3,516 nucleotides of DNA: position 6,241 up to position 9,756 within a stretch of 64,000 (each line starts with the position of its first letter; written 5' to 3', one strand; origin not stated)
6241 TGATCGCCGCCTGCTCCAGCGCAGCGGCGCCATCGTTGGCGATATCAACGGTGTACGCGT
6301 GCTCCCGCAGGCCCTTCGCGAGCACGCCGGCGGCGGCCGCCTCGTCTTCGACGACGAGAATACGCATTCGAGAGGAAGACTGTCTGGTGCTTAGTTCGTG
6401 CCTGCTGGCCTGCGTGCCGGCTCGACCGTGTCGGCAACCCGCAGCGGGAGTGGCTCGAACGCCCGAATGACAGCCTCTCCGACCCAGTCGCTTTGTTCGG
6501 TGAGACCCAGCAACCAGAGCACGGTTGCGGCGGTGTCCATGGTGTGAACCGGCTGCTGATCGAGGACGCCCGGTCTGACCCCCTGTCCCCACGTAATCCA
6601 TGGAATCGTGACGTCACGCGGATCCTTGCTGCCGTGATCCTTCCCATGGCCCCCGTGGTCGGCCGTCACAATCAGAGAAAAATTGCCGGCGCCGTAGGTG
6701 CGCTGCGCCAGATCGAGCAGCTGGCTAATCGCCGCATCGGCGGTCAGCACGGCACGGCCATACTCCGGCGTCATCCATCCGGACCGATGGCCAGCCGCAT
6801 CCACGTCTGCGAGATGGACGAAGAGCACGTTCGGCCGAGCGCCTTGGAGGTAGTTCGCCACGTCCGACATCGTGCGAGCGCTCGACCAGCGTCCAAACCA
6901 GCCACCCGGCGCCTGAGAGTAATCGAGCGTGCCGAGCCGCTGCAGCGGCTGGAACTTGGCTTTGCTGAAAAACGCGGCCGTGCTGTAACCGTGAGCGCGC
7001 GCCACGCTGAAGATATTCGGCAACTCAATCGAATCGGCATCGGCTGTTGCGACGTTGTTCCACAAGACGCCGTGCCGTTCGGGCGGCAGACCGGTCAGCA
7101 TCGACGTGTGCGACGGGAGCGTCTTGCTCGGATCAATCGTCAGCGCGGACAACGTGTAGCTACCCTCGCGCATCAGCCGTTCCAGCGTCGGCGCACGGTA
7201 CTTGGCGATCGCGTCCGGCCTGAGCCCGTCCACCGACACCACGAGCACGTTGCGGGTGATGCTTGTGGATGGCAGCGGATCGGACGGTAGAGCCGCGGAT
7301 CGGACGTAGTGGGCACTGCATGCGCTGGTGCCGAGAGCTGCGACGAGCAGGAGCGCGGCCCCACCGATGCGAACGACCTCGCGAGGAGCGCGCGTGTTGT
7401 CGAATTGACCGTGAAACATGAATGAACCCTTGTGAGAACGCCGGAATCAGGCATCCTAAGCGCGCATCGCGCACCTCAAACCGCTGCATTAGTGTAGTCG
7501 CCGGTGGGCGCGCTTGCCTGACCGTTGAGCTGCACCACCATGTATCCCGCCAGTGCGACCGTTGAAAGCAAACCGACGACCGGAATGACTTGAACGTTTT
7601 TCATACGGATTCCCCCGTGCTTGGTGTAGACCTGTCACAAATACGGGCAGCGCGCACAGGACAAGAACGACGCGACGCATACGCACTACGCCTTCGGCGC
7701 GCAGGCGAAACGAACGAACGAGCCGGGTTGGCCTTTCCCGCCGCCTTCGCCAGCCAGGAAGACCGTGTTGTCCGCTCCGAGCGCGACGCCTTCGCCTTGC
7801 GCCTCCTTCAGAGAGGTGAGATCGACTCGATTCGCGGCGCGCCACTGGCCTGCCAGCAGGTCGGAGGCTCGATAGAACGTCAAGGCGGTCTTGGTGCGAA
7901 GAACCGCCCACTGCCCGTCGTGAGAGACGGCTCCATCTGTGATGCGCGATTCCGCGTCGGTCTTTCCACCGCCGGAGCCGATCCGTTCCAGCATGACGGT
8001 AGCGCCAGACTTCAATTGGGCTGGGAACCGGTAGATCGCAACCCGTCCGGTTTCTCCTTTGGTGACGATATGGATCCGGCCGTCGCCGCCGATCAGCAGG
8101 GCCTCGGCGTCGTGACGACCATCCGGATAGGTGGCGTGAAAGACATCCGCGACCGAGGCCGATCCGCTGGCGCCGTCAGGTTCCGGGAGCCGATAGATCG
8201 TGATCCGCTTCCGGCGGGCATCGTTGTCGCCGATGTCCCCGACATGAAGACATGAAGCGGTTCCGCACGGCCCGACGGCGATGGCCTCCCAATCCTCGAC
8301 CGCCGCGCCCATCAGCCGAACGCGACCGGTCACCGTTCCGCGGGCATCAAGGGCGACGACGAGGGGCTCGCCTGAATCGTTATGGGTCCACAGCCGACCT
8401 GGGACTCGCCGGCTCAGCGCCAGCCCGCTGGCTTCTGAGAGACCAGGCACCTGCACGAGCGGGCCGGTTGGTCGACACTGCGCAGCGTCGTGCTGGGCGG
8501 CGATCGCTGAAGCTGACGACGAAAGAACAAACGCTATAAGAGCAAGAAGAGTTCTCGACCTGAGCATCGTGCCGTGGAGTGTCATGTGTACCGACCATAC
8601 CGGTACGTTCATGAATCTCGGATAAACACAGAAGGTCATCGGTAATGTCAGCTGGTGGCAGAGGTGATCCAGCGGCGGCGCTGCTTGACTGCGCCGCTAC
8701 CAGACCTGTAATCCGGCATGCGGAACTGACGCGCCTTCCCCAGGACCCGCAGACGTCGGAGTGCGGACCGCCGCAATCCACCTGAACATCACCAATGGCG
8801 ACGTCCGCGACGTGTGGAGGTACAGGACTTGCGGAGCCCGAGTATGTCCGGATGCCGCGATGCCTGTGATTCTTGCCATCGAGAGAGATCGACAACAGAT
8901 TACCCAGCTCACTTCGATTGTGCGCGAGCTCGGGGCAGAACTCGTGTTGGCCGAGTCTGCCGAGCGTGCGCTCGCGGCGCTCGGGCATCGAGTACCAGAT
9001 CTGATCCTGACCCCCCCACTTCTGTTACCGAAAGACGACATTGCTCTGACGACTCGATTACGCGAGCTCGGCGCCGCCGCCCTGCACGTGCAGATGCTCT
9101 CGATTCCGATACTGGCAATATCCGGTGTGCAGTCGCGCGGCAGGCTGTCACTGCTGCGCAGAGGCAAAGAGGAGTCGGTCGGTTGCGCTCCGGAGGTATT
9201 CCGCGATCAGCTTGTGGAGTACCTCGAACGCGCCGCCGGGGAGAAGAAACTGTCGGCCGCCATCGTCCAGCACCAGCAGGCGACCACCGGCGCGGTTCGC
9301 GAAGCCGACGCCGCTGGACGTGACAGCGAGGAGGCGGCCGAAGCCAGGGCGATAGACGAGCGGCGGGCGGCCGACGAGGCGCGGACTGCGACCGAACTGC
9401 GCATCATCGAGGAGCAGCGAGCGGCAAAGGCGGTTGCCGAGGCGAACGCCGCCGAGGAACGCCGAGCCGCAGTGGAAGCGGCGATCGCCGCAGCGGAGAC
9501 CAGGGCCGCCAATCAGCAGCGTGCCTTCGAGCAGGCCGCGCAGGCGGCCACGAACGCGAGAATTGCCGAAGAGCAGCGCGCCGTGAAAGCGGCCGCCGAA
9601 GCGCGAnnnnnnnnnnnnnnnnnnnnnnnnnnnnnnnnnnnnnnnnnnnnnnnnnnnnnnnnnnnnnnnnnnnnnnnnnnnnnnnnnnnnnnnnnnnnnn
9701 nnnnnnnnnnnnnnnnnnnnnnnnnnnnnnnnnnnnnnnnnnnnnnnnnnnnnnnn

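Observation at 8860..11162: Pseudo-receiver domain fused to a ~1.5-kb tandem-repeat coiled coil (FrzS/AglZ-like architecture)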

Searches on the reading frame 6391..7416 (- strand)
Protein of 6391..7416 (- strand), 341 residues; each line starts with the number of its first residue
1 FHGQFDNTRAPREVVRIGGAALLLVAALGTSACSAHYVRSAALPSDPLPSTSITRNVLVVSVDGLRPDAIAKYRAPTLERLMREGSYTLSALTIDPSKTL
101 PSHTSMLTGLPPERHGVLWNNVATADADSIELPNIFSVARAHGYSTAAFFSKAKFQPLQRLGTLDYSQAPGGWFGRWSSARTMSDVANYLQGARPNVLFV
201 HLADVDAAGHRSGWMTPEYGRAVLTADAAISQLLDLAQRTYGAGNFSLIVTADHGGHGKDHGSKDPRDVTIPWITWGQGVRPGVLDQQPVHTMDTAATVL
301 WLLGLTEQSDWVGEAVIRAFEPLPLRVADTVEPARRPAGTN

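Call 78: search_protein_families(library=pfam, proteins=[window:6391-7416:-], max_evalue=0.001)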
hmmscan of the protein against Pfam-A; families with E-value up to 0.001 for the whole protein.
window:6391-7416:- (341 aa): 3 families
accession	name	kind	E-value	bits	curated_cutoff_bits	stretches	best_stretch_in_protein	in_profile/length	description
PF01663.27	Phosphodiest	-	5.3e-32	112.2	23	1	57-255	1-220/342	Type I phosphodiesterase / nucleotide pyrophosphatase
PF00884.28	Sulfatase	-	5.9e-19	68.9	25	1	56-304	2-300/301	Sulfatase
PF01676.23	Metalloenzyme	-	2.2e-08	34.4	24.3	1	178-305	130-250/252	Metalloenzyme superfamily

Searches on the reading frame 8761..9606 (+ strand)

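Call 6: search_protein_families(library=pfam, proteins=[window:8860-9606:+, window:8761-9606:+], max_evalue=1)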
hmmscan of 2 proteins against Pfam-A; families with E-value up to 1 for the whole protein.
window:8860-9606:+ (249 aa): 1 family
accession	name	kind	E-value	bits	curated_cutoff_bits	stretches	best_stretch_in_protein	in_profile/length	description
PF00072.30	Response_reg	-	0.017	15.7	30.2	1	4-81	1-77/111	Response regulator receiver domain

window:8761-9606:+ (282 aa): 1 family
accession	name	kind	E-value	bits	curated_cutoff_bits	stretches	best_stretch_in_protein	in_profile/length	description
PF00072.30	Response_reg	-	0.013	16.1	30.2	1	37-113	1-76/111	Response regulator receiver domain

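Call 43: search_protein_families(library=ncbifam, proteins=[window:8860-9606:+], max_evalue=1)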
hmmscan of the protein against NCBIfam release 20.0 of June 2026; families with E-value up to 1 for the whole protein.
window:8860-9606:+ (249 aa): 3 families
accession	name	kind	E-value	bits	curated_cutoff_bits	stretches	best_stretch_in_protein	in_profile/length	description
NF045717.1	DVU0259_DivK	exception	0.0074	16.4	160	1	4-93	5-88/117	DVU0259 family response regulator domain-containing protein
NF045914.1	RespRegNblR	equivalog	0.0084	15.7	300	1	2-79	7-84/228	response regulator transcription factor NblR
NF007969.0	PRK10693.1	equivalog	0.02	13.9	329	1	4-91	10-89/337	two-component system response regulator RssB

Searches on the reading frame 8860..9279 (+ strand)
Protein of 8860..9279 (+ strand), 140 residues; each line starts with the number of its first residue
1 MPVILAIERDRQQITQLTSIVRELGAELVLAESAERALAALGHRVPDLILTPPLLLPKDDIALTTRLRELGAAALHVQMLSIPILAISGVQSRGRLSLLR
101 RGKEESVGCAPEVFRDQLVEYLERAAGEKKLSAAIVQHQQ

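Call 37: search_solved_structures(query=window:8860-9279:+, max_evalue=10, show_alignments=3)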
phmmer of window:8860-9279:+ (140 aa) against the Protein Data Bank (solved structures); distinct sequences matched with E-value up to 10: 10.
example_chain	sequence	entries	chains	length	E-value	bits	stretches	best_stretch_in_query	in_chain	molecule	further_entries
9xzo_A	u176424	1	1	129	0.033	17.5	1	6-80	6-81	De novo protein M1X0B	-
6od1_A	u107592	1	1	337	0.16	15.4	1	5-72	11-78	Regulator of RpoS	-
3t6k_A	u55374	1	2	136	0.2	15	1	4-71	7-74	Response regulator receiver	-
7kbq_A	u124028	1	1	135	0.21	15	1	2-73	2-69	DE NOVO DESIGNED OR689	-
3eod_A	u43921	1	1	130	0.25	14.7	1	5-72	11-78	Protein hnr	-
4ja2_A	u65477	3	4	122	0.26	14.7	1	10-69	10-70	Response regulator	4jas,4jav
7l9c_A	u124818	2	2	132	0.29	14.5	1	5-72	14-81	Regulator of RpoS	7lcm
4d6x_A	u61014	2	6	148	0.44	13.9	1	10-132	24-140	BACTERIAL REGULATORY, FIS FAMILY PROTEIN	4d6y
1mvo_A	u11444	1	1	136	0.51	13.7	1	4-69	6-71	PhoP response regulator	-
4uhj_A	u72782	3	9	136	1.5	12.2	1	3-69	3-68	TRANSCRIPTIONAL REGULATORY PROTEIN CPXR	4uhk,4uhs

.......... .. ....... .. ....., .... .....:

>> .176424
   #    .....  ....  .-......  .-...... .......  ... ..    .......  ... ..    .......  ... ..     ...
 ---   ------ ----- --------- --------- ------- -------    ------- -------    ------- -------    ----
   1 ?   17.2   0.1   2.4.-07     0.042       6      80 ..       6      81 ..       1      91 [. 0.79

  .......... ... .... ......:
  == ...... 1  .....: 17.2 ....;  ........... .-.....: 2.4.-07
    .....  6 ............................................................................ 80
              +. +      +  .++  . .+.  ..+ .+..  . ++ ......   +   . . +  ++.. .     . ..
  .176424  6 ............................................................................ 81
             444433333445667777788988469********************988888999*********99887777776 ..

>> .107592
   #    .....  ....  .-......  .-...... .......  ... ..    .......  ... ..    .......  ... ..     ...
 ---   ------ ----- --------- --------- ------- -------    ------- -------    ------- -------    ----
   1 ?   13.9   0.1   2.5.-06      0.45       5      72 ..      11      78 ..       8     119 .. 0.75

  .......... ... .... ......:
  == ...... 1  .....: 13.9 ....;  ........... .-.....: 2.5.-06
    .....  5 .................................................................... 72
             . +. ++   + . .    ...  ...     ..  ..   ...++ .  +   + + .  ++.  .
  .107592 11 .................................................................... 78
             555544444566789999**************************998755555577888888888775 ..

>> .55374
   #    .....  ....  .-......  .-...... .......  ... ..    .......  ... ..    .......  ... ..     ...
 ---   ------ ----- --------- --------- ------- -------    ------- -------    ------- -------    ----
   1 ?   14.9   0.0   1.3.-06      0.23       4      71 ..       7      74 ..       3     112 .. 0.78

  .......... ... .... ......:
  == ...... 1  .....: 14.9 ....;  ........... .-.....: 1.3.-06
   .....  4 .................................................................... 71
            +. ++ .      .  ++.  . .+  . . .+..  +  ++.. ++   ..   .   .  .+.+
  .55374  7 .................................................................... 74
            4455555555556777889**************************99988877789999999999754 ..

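Call 63: find_related_loci(query=window:8860-9279:+, collection=metagenome_contigs, flank=10000)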
Query window:8860-9279:+ (140 aa) in metagenome_contigs; peptide patterns used: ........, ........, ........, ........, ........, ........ (x = any residue, [..] = any of these).
600 stretches matched a pattern (row limit reached: there are more); 10 encode a relative of the query (tblastn E <= 1e-3); 10 distinct loci.
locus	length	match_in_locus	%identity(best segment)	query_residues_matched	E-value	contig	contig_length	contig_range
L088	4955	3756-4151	80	1-132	3e-65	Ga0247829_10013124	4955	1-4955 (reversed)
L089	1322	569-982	76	1-138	3e-62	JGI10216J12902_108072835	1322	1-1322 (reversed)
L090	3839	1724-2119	80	1-132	1e-56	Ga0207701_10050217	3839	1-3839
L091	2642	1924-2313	82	1-130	2e-55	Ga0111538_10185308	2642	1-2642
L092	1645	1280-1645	85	1-122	2e-54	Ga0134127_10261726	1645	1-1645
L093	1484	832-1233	84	1-135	6e-55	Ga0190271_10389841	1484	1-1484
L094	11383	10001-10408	79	1-137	3e-64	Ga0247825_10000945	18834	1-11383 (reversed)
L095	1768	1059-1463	56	1-129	5e-37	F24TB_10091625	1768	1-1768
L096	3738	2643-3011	52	1-118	2e-27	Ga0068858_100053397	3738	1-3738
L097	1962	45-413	52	1-118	2e-27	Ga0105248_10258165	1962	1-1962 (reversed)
